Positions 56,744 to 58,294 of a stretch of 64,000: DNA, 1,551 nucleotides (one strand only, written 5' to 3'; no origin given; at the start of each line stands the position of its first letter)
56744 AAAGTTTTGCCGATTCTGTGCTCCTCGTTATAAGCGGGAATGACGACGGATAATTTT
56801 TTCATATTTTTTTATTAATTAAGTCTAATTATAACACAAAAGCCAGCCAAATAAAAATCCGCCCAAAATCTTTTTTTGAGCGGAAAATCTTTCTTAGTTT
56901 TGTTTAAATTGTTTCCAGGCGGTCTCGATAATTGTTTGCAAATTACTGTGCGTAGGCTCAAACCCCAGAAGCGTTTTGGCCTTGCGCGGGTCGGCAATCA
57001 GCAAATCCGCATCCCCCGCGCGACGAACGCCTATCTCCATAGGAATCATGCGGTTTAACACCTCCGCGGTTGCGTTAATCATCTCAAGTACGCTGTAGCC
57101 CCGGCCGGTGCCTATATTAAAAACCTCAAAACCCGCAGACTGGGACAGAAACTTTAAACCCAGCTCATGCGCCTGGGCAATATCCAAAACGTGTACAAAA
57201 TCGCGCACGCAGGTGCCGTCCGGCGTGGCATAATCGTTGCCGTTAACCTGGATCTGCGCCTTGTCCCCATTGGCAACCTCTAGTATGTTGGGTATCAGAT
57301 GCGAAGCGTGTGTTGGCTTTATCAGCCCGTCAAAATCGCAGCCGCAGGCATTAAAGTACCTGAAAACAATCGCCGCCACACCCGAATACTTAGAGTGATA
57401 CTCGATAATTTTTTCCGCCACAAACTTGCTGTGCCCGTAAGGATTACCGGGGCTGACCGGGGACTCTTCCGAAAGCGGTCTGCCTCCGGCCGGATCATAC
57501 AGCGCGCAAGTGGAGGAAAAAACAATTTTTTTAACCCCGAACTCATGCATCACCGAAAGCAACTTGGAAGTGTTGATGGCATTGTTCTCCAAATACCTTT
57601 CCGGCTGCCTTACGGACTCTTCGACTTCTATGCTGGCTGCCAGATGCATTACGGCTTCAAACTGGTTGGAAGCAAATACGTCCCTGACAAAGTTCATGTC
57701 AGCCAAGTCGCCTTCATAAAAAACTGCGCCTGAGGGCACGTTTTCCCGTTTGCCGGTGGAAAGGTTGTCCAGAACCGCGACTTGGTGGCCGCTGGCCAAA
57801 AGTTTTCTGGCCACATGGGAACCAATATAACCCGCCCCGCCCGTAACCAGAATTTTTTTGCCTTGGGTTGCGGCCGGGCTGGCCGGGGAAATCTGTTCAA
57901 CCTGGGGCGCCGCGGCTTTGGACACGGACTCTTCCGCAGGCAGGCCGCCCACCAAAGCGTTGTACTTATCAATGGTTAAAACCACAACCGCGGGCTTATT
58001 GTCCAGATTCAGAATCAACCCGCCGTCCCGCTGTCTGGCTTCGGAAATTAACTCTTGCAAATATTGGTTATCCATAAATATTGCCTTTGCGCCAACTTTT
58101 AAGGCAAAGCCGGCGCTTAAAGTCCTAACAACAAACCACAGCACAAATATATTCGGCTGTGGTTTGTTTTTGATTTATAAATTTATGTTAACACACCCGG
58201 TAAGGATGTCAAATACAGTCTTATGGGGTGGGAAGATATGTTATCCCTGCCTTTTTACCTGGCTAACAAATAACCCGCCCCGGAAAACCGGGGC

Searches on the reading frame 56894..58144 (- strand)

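Call 21: search_protein_families(library=pfam, proteins=[window:56894-58144:-], max_evalue=0.001)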
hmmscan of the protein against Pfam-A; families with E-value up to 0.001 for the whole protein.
window:56894-58144:- (416 aa): 9 families
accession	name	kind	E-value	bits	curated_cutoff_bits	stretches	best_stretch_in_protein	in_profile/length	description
PF01370.27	Epimerase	-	3.7e-55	187.4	20.9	1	98-345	1-240/240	NAD dependent epimerase/dehydratase family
PF16363.11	GDP_Man_Dehyd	-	1.7e-48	166.3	27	1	99-403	1-327/332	GDP-mannose 4,6 dehydratase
PF04321.23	RmlD_sub_bind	-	5.2e-16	59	27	1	97-252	2-141/287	RmlD substrate binding domain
PF01073.25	3Beta_HSD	-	3e-14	53.2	22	1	99-247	1-157/280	3-beta hydroxysteroid dehydrogenase/isomerase family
PF02719.21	Polysacc_synt_2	-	1.1e-12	48.2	20.2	1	98-267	1-172/293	Polysaccharide biosynthesis protein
PF07993.18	NAD_binding_4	-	5.6e-10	39.2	20.1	1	159-272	86-213/258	Male sterility protein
PF13460.12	NAD_binding_10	-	6.7e-09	36.3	27.2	1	102-223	1-109/184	NAD(P)H-binding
PF05368.20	NmrA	-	2.8e-07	30.9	27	1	96-214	3-109/298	NmrA-like family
PF00106.31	adh_short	-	0.00048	20.1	26.6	1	96-158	1-69/195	short chain dehydrogenase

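Call 76: search_protein_families(library=ncbifam, proteins=[window:56894-58144:-], max_evalue=0.00001)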
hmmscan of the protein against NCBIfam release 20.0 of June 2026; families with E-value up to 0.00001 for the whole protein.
window:56894-58144:- (416 aa): 26 families (the best 25 are shown)
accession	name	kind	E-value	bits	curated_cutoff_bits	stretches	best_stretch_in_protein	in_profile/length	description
TIGR01179.1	galE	equivalog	3.3e-111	371.3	262.3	1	97-412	1-324/332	UDP-glucose 4-epimerase GalE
NF007956.0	PRK10675.1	subfamily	1.2e-63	215.3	394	1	97-412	2-328/338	UDP-glucose 4-epimerase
TIGR01181.1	dTDP_gluc_dehyt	equivalog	8e-33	113.9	365.1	1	97-409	1-308/321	dTDP-glucose 4,6-dehydratase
TIGR04180.1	EDH_00030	hypoth_equivalog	1.4e-30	106.4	475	1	98-399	1-296/297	NAD-dependent 4,6-dehydratase LegB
TIGR02197.1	heptose_epim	equivalog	2.3e-29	102.6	274.6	1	98-365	1-262/316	ADP-glyceromanno-heptose 6-epimerase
TIGR03466.1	HpnA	hypoth_equivalog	2.8e-22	79.1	367.65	1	97-284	2-185/327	hopanoid-associated sugar epimerase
NF007490.0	PRK10084.1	subfamily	2e-18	66.5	649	1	97-202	2-114/361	dTDP-glucose 4,6-dehydratase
NF007582.0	PRK10217.1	equivalog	4.8e-16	58.8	698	1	96-369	2-276/355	dTDP-glucose 4,6-dehydratase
NF042422.1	oxyalk_red_OleD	equivalog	5.3e-16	58.9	580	1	97-357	2-244/329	2-alkyl-3-oxoalkanoate reductase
NF043036.1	ErythonDh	equivalog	4.6e-15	55.6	325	1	97-262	2-175/321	D-erythronate dehydrogenase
NF011728.1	PRK15181.1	equivalog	8.5e-15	54.6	760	1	95-399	15-324/348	Vi polysaccharide biosynthesis UDP-N-acetylglucosaminuronic acid C-4 epimerase TviC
TIGR02622.1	CDP_4_6_dhtase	equivalog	1.5e-14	53.9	278.45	1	94-409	3-327/352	CDP-glucose 4,6-dehydratase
NF008360.0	PRK11150.1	equivalog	2.5e-14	53.2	452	1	98-361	2-252/310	ADP-glyceromanno-heptose 6-epimerase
TIGR01214.1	rmlD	equivalog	2.6e-14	53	224.05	1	97-254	1-142/285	dTDP-4-dehydrorhamnose reductase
NF047922.1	GDPFucSynFcl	equivalog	7.8e-14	51.8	500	1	95-371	2-261/308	GDP-L-fucose synthase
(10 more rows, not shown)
